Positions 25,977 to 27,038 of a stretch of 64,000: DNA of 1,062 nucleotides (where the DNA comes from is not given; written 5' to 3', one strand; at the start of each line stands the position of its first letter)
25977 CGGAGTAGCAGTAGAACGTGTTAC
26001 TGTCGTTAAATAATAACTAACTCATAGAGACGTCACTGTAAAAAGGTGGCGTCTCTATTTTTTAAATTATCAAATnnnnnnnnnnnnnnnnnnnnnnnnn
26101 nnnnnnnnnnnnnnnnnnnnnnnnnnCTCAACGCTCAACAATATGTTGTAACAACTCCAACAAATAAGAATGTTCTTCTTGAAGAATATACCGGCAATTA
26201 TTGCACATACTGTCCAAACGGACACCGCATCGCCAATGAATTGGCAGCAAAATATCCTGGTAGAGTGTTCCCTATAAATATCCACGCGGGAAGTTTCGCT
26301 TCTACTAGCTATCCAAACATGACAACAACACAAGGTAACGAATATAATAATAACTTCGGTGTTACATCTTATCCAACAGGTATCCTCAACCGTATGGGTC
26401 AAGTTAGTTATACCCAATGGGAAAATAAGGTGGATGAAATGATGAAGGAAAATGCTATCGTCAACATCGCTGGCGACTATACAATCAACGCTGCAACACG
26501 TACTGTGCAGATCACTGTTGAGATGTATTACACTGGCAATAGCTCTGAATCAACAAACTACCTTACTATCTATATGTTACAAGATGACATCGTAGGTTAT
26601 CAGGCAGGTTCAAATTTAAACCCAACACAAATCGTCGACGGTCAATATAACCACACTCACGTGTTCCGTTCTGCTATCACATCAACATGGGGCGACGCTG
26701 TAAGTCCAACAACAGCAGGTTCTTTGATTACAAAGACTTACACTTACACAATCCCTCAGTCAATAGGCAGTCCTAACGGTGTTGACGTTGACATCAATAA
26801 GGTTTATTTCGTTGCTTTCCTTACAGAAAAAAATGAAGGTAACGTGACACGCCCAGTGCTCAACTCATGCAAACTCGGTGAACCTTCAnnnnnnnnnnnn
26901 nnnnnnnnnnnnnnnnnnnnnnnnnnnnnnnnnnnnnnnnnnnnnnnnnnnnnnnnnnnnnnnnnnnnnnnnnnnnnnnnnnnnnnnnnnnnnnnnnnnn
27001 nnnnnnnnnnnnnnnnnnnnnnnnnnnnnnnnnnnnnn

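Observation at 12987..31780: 18.8-kb block of five consecutive T9SS cargo genes between the hydrogenase operon and murB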

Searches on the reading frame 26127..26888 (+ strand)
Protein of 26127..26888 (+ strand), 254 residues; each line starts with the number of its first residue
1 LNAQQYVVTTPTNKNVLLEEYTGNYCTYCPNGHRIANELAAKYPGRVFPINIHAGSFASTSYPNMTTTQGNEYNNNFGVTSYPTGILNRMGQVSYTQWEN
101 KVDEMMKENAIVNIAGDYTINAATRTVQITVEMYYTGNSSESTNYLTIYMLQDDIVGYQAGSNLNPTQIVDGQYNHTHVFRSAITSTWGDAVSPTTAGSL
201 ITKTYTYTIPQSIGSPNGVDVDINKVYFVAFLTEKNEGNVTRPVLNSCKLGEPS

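Call 17: find_related_loci(query=A2, collection=genome_contigs, flank=10000)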
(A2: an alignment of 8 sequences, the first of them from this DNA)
Query A2 (254 aa) in genome_contigs; peptide patterns used: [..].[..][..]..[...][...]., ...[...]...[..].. (x = any residue, [..] = any of these).
203 stretches matched a pattern; 184 encode a relative of the query (tblastn E <= 1e-3); the best 80 are kept; 80 distinct loci.
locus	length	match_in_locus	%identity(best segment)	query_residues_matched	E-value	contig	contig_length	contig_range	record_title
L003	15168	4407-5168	96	1-254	1e-166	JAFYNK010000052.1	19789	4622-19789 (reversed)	MAG: Bacteroidales bacterium isolate RGIG7249 Water_buffalos_Cecum-3__c434019, whole genome shotgun sequence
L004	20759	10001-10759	75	1-254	8e-130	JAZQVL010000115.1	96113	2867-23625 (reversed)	MAG: Bacteroidales bacterium isolate T1900045170_TC20190164.MAGScoT_cleanbin_000017 SGB_5180_k141_3509006, whole genome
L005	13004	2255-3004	73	3-254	6e-124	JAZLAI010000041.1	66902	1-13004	MAG: Bacteroidales bacterium isolate T1900045079_TC20190073.MAGScoT_cleanbin_000008 SGB_4647_k141_1198271, whole genome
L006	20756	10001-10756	72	1-254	4e-123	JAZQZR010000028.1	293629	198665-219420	MAG: Bacteroidales bacterium isolate T1900045151_TC20190145.MAGScoT_cleanbin_000002 SGB_4962_k141_574556, whole genome s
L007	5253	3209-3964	71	1-254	2e-123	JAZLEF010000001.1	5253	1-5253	MAG: Bacteroidales bacterium isolate T1900045022_TC20190015.MAGScoT_cleanbin_000022 SGB_4411_k141_1165480, whole genome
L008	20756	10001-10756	71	1-254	3e-120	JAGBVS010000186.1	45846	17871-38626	MAG: Bacteroidales bacterium isolate RGIG9490 Yak_Cecum-5__c678948, whole genome shotgun sequence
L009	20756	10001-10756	71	1-254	4e-120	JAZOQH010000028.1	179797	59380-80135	MAG: Bacteroidales bacterium isolate T1900045569_YK20190263.MAGScoT_cleanbin_000009 SGB_7960_k141_6334512, whole genome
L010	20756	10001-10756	69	1-254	1e-117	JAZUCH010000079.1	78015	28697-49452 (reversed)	MAG: Bacteroidales bacterium isolate T1900045314_YK20190003.MAGScoT_cleanbin_000021 SGB_6272_k141_783356, whole genome s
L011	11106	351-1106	57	1-250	2e-96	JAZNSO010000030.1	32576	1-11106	MAG: Bacteroidales bacterium isolate T1900044809_TS20190275.MAGScoT_cleanbin_000008 SGB_2770_k141_112216, whole genome s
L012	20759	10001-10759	58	1-250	3e-96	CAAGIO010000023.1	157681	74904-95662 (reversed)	MAG TPA_asm: Bacteroidales bacterium, isolate HGM05164, WGS project CAAGIO010000000 data, contig: SRS476289_19_k119_1714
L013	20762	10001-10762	56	1-251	1e-95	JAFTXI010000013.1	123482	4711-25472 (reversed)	MAG: Bacteroidales bacterium isolate RGIG4235 Roe_deer_Colon-4__c1053, whole genome shotgun sequence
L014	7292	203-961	57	1-251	1e-95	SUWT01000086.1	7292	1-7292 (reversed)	MAG: Lentimicrobiaceae bacterium isolate SIG105 NODE_46734_length_7292_cov_2.951151, whole genome shotgun sequence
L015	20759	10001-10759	55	1-250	3e-95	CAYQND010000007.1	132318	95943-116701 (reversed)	MAG TPA_asm: uncultured Lentimicrobiaceae bacterium isolate SRP192927_co4_801 genome assembly, contig: NODE_76_length_13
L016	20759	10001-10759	56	1-251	3e-95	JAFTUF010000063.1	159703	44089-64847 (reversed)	MAG: Bacteroidales bacterium isolate RGIG4154 Roe_deer_Colon-1__c837121, whole genome shotgun sequence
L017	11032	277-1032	56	1-250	6e-95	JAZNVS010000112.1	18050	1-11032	MAG: Bacteroidales bacterium isolate T1900044788_TS20190254.MAGScoT_cleanbin_000018 SGB_2626_k141_191194, whole genome s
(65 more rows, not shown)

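Call 43: search_protein_representatives(alignment_id=A2)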
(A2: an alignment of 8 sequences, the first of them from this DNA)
Query: 8 sequences, 256 profile positions. Proteins with E-value up to 0.001 (for the whole library): 6979; up to 1e-10: 3971; up to 1e-30: 792. The best 150 are listed.
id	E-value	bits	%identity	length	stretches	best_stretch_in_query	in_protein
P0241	1.1e-224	758.9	-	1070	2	5-254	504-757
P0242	5.0e-125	432.4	-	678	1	1-254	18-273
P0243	2.7e-124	430.0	-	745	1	1-253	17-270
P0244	6.9e-124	428.6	-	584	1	1-253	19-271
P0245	9.3e-122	421.7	-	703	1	1-254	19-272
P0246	8.0e-120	415.3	-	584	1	1-255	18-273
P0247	8.6e-119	411.9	-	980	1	5-254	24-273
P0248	9.5e-119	411.8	-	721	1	1-254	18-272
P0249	2.0e-117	407.5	-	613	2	1-254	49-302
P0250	2.3e-117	407.3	-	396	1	2-254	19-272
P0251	3.3e-117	406.8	-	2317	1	6-253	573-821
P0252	1.0e-116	405.2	-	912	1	2-254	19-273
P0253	6.5e-116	402.5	-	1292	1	5-252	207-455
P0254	1.3e-115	401.6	-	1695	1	11-253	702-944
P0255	2.0e-114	397.6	-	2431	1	6-254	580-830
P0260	6.0e-110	383.0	-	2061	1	2-254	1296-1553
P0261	1.5e-109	381.6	-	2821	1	11-253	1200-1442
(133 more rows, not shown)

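Call 45: search_protein_families(library=pfam, alignment_id=A4, max_evalue=0.001)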
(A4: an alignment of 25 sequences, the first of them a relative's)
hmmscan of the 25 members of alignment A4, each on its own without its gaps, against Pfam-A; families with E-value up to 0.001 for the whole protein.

A. member 1, P0251 (2317 aa): 7 families
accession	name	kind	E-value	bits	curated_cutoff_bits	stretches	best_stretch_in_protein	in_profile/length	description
PF01640.23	Peptidase_C10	-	7.8e-56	189.8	26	1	162-357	1-194/194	Peptidase C10 family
PF18998.6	Flg_new_2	-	6e-54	180.4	23.6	4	392-460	2-72/73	Divergent InlB B-repeat domain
PF07675.18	Cleaved_Adhesin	-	2.9e-38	132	21.4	1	946-1123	8-173/174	Cleaved Adhesin Domain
PF13734.11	Inhibitor_I69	-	1.5e-20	73.9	25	1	23-118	1-98/98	Spi protease inhibitor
PF11551.14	Omp28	-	2.1e-20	73.7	34.9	1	644-783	8-140/171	Outer membrane protein Omp28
PF16820.11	PKD_3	-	2.4e-07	30.9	26.3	0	1612-1643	36-67/68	PKD-like domain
PF18962.6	Por_Secre_tail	-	4.6e-06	27.3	27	1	2242-2316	1-75/75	Secretion system C-terminal sorting domain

B. families by the number of members that match (of 25 scanned): 31 families (the first 25 are shown)
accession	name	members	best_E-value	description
PF11551.14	Omp28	24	6.7e-54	Outer membrane protein Omp28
PF18962.6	Por_Secre_tail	16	6.4e-15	Secretion system C-terminal sorting domain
PF18998.6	Flg_new_2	9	2.6e-110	Divergent InlB B-repeat domain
PF16820.11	PKD_3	7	1.7e-15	PKD-like domain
PF00041.27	fn3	5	3.3e-19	Fibronectin type III domain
PF01640.23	Peptidase_C10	3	2.5e-65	Peptidase C10 family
PF13306.12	LRR_5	3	5.5e-55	BspA type Leucine rich repeat region (6 copies)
PF07675.18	Cleaved_Adhesin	3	2.9e-38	Cleaved Adhesin Domain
PF13734.11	Inhibitor_I69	3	1.5e-20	Spi protease inhibitor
PF09479.16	Flg_new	3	3.9e-14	Listeria-Bacteroides repeat domain (List_Bact_rpt)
PF00082.27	Peptidase_S8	2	1.2e-53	Subtilase family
PF02012.26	BNR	2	5.5e-10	BNR/Asp-box repeat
PF25059.1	FN3_DSCAM-DSCAML_C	2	1.5e-09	DSCAM/DSCAML C-terminal Fn3-like domain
PF13855.12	LRR_8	2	2e-09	Leucine rich repeat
PF16656.11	Pur_ac_phosph_N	2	1.3e-06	Purple acid Phosphatase, N-terminal domain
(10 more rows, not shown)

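Call 46: search_protein_families(library=pfam, proteins=[P0254, P0255, P0260, P0261], max_evalue=0.001)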
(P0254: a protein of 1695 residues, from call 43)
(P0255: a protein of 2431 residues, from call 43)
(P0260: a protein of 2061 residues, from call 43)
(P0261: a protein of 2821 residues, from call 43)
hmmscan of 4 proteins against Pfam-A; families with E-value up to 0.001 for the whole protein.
P0254 (1695 aa): 3 families
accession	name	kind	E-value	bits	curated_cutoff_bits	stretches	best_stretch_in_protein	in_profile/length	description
PF00082.27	Peptidase_S8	-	1.2e-53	182.8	21.8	2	176-382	1-197/288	Subtilase family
PF11551.14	Omp28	-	6.1e-22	78.7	34.9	1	764-944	4-166/171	Outer membrane protein Omp28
PF18962.6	Por_Secre_tail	-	0.00018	22.1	27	1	1654-1691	1-45/75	Secretion system C-terminal sorting domain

P0255 (2431 aa): 6 families
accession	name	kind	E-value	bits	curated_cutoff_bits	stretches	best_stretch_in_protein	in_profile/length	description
PF01640.23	Peptidase_C10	-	2.5e-65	220.8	26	1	170-365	1-194/194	Peptidase C10 family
PF18998.6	Flg_new_2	-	1.6e-23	82.9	23.6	2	399-466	2-71/73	Divergent InlB B-repeat domain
PF11551.14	Omp28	-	2.4e-19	70.3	34.9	1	647-791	4-140/171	Outer membrane protein Omp28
PF13734.11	Inhibitor_I69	-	9e-19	68.2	25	1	31-126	1-98/98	Spi protease inhibitor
PF16820.11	PKD_3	-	2.6e-05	24.4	26.3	0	878-906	36-64/68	PKD-like domain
PF00041.27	fn3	-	3.8e-05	24.3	25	1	1955-2021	11-80/84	Fibronectin type III domain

P0260 (2061 aa): 7 families
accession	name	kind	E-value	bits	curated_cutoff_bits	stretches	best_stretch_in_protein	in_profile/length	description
PF18998.6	Flg_new_2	-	5.3e-33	113.3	23.6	3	1228-1296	3-72/73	Divergent InlB B-repeat domain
PF11551.14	Omp28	-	1.7e-16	61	34.9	1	1366-1533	3-151/171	Outer membrane protein Omp28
PF13088.12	BNR_2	-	2.7e-10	40.5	31.4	0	216-289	185-250/277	BNR repeat-like domain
PF02012.26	BNR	-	5.5e-10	38.1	27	0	221-230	2-11/12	BNR/Asp-box repeat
PF18962.6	Por_Secre_tail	-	3.7e-05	24.4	27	1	1987-2060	1-75/75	Secretion system C-terminal sorting domain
PF15902.12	Sortilin-Vps10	-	0.00033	20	33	0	220-298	4-67/446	Sortilin, neurotensin receptor 3,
PF16820.11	PKD_3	-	0.00047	20.4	26.3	0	611-639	36-64/68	PKD-like domain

P0261 (2821 aa): 5 families
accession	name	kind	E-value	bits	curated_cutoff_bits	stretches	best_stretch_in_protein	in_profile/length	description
PF00082.27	Peptidase_S8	-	1.1e-50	173.1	21.8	2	176-387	1-206/288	Subtilase family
PF13306.12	LRR_5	-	4.8e-48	162.7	27.7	2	2201-2313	7-120/127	BspA type Leucine rich repeat region (6 copies)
PF07675.18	Cleaved_Adhesin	-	1.1e-28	100.8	21.4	1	1690-1866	4-174/174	Cleaved Adhesin Domain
PF11551.14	Omp28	-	6.5e-20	72.1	34.9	1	1262-1442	4-166/171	Outer membrane protein Omp28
PF13855.12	LRR_8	-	2e-09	37.5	27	0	2085-2120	19-56/61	Leucine rich repeat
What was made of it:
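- Near relatives fuse the module to Cleaved_Adhesin domains in one polypeptide (P0251, P0261; calls 45, 46). Near relatives carry the module and a Cleaved_Adhesin domain in one protein (P0251, P0261; calls 45, 46).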
